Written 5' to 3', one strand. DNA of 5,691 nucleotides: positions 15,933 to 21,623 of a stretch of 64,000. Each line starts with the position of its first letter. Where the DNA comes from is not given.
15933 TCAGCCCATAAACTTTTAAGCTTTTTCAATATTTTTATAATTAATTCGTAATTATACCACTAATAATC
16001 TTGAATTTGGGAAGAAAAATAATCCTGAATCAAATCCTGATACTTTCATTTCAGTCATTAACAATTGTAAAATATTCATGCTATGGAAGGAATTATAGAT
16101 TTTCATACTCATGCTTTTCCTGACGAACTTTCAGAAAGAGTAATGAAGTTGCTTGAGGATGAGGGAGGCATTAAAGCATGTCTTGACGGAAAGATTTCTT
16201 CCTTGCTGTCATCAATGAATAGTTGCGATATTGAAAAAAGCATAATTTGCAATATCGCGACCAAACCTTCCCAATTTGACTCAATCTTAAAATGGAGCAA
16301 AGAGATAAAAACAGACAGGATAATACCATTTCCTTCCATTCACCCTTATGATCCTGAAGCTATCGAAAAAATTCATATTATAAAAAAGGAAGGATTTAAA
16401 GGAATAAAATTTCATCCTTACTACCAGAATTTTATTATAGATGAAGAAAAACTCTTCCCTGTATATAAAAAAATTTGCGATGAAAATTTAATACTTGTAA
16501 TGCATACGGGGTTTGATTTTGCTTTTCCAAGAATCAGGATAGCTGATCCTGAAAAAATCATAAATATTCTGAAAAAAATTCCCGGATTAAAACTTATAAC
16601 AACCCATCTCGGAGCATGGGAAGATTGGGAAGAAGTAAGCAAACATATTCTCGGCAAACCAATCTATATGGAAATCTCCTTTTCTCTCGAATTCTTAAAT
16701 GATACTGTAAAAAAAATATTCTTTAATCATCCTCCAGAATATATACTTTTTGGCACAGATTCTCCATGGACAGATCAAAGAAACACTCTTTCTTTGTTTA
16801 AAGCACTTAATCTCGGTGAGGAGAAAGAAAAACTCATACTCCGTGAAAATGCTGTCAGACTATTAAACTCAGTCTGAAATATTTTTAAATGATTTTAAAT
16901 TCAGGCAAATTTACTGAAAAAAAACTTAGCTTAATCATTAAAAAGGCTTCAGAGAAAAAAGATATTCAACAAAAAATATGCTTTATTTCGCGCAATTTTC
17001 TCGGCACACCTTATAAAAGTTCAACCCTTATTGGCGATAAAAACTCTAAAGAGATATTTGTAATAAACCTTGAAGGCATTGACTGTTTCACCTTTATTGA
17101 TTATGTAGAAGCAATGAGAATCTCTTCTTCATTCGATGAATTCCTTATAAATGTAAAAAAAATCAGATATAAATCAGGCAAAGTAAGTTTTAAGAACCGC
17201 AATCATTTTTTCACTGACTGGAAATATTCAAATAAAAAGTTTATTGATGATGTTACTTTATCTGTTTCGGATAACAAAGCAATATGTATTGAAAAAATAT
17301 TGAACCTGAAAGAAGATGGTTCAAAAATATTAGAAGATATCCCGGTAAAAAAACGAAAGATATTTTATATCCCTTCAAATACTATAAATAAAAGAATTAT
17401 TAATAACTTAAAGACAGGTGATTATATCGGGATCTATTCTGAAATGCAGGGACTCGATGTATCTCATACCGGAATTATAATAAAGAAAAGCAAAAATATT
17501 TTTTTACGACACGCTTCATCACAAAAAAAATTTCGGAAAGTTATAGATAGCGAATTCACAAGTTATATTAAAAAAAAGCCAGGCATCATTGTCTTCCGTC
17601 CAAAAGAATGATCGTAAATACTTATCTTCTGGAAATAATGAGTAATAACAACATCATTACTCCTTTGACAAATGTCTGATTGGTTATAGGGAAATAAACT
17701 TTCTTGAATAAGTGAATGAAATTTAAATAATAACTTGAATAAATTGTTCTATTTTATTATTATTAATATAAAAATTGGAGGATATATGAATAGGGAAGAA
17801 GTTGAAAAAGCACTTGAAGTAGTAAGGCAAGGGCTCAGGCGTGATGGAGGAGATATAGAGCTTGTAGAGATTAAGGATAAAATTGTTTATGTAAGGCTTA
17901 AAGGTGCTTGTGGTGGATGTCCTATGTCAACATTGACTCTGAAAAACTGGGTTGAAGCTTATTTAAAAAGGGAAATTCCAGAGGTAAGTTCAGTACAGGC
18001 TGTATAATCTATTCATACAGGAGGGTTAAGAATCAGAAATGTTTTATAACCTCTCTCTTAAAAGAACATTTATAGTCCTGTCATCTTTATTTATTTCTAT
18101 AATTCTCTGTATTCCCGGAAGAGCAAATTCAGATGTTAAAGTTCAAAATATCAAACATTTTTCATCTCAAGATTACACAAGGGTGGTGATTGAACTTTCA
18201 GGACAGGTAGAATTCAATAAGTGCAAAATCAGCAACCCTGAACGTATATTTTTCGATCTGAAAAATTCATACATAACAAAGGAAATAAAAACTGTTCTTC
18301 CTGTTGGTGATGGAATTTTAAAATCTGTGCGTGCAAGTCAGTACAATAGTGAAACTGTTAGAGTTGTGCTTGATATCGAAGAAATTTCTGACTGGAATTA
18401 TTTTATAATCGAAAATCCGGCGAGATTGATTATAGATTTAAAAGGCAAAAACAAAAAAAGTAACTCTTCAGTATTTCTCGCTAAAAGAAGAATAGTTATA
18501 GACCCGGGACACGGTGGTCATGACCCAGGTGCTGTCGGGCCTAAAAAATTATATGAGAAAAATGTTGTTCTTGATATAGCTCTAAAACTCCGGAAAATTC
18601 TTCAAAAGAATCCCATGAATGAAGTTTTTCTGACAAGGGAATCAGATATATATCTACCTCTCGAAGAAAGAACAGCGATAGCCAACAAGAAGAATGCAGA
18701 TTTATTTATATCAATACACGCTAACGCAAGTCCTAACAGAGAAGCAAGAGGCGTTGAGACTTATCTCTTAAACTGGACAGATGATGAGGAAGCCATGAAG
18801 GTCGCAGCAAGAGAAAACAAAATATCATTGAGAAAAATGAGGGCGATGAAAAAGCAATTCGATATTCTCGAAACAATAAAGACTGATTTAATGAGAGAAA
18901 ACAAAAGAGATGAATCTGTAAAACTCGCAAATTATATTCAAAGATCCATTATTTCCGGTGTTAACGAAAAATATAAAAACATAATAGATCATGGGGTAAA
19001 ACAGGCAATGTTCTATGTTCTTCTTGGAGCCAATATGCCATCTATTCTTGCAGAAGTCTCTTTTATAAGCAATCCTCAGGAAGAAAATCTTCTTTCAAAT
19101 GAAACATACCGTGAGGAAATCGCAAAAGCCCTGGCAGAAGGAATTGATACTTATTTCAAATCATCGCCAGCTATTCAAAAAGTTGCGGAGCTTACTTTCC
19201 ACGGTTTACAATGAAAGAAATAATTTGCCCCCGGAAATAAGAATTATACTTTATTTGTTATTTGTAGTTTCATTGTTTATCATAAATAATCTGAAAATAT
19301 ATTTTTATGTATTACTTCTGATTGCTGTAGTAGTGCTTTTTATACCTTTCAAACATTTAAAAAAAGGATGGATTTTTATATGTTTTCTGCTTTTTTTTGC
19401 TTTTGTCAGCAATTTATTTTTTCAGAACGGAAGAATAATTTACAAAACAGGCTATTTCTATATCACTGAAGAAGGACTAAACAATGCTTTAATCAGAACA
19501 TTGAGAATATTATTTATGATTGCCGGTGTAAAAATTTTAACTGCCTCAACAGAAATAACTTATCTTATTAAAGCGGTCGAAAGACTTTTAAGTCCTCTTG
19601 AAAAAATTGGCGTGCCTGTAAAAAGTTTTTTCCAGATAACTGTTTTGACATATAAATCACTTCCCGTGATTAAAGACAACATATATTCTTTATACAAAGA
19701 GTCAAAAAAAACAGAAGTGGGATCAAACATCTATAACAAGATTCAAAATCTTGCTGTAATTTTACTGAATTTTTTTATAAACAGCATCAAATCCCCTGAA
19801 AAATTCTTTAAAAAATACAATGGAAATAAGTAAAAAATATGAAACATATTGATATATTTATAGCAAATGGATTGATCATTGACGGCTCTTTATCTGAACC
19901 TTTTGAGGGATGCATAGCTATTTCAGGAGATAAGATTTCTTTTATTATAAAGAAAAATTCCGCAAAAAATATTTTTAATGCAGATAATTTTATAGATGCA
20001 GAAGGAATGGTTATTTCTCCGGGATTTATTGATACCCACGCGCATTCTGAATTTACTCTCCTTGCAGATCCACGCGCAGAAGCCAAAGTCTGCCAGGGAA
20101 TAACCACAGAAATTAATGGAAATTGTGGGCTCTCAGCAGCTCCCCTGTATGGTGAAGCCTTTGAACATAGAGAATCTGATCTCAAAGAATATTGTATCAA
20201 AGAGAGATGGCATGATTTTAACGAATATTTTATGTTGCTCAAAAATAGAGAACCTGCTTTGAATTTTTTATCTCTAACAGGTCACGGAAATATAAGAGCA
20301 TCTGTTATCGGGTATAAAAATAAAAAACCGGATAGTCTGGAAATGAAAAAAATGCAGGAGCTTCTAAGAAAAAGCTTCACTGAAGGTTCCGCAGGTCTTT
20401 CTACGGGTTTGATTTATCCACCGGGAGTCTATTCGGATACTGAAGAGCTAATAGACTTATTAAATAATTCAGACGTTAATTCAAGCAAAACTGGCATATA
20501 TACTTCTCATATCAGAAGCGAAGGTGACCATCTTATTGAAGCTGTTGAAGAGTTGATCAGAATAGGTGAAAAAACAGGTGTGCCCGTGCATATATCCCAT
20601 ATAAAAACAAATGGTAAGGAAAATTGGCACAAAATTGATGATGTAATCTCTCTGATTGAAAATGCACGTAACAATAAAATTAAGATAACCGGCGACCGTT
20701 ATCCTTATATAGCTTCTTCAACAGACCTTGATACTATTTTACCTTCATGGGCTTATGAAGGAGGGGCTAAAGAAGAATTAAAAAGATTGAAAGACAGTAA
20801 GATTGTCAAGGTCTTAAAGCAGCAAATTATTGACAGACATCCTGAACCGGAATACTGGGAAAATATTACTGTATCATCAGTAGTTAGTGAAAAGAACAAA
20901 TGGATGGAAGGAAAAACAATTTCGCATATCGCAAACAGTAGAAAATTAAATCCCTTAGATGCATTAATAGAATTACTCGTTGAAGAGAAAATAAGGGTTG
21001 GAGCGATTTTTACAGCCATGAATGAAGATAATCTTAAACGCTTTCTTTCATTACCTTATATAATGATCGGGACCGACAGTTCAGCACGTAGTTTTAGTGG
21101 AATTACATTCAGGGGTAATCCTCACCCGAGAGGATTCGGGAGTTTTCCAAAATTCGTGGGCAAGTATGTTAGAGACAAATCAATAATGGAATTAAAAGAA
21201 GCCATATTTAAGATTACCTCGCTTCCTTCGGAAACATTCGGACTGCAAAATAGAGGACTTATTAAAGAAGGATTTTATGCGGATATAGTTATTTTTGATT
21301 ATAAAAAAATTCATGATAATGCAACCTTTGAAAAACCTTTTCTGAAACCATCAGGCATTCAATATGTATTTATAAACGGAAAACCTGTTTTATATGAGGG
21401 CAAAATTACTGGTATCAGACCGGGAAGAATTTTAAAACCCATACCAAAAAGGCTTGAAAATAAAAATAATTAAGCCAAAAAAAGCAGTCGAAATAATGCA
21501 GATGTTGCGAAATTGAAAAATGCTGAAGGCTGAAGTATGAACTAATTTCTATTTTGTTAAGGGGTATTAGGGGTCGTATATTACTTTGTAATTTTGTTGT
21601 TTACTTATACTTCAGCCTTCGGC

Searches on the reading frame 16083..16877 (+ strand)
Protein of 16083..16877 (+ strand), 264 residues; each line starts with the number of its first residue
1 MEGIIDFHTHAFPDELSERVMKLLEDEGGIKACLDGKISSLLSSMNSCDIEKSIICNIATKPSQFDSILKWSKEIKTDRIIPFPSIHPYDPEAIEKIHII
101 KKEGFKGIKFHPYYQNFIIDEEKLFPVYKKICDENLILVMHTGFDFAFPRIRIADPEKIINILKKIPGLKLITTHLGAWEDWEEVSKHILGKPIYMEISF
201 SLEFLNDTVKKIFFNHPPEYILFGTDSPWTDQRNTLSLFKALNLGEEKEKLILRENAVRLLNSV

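Call 53: search_protein_families(library=pfam, proteins=[window:16083-16877:+], max_evalue=0.00001)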
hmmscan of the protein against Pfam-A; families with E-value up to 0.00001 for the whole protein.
window:16083-16877:+ (264 aa): 1 family
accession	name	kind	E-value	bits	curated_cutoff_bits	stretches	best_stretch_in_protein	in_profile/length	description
PF04909.20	Amidohydro_2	-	1.5e-24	87.7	26.4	1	77-261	77-287/289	Amidohydrolase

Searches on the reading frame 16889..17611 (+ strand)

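Call 53: search_protein_families(library=pfam, proteins=[window:16889-17611:+], max_evalue=0.00001)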
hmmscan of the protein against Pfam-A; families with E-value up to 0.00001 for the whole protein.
window:16889-17611:+ (240 aa): 1 family
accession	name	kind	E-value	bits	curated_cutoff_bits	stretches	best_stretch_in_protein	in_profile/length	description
PF07313.18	AmiA-like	-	1.1e-71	240.9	27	1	33-233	2-202/202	N-acetylmuramoyl-L-alanine amidase-like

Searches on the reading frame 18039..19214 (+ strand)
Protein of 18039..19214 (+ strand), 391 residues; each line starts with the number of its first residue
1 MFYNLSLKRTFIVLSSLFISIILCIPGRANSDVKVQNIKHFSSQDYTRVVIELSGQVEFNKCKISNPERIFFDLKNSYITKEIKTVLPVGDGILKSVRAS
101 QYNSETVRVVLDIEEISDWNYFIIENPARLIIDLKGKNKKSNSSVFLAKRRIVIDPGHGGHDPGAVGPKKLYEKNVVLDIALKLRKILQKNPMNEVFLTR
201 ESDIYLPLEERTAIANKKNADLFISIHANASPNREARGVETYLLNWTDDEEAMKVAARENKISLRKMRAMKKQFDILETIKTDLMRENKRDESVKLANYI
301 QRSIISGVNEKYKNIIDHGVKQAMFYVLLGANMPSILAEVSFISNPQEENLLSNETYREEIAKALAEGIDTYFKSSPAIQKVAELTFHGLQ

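Call 53: search_protein_families(library=pfam, proteins=[window:18039-19214:+], max_evalue=0.00001)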
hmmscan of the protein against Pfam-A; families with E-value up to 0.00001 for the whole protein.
window:18039-19214:+ (391 aa): 2 families
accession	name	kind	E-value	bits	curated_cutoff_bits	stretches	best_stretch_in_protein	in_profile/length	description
PF01520.23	Amidase_3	-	4.6e-56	190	27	1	152-370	1-173/174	N-acetylmuramoyl-L-alanine amidase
PF11741.13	AMIN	-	3.3e-15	56.4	20.5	1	41-134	5-101/101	AMIN domain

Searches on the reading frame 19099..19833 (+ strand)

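Call 53: search_protein_families(library=pfam, proteins=[window:19099-19833:+], max_evalue=0.00001)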
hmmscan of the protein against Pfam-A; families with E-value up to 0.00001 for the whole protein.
window:19099-19833:+ (244 aa): 1 family
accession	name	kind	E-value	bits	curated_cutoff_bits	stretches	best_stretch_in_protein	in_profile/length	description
PF02361.21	CbiQ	-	4.6e-18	66.1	25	1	41-232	6-195/216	Cobalt transport protein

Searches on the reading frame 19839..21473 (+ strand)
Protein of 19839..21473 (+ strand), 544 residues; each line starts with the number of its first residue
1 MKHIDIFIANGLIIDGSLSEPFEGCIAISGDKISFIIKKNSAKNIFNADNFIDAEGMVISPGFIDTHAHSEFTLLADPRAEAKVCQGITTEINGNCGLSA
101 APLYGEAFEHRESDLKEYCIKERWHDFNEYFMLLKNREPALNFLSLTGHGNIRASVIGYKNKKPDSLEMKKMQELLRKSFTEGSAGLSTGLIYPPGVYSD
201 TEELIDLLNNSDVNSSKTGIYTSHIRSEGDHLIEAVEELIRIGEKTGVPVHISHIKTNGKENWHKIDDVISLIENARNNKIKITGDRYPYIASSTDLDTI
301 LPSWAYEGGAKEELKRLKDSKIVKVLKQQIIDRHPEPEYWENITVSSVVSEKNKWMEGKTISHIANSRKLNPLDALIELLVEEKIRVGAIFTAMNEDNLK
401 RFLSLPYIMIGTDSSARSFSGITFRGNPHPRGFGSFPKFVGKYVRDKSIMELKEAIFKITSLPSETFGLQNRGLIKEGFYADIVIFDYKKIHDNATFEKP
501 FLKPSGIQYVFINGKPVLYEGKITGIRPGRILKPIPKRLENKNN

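Call 53: search_protein_families(library=pfam, proteins=[window:19839-21473:+], max_evalue=0.00001)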
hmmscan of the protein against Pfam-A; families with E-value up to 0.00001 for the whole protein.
window:19839-21473:+ (544 aa): 2 families
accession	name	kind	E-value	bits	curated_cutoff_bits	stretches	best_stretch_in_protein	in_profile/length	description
PF07969.17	Amidohydro_3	-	1.8e-24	87.5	29.7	1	51-517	2-471/472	Amidohydrolase family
PF01979.26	Amidohydro_1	-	1e-15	58.3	25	1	398-517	242-345/345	Amidohydrolase family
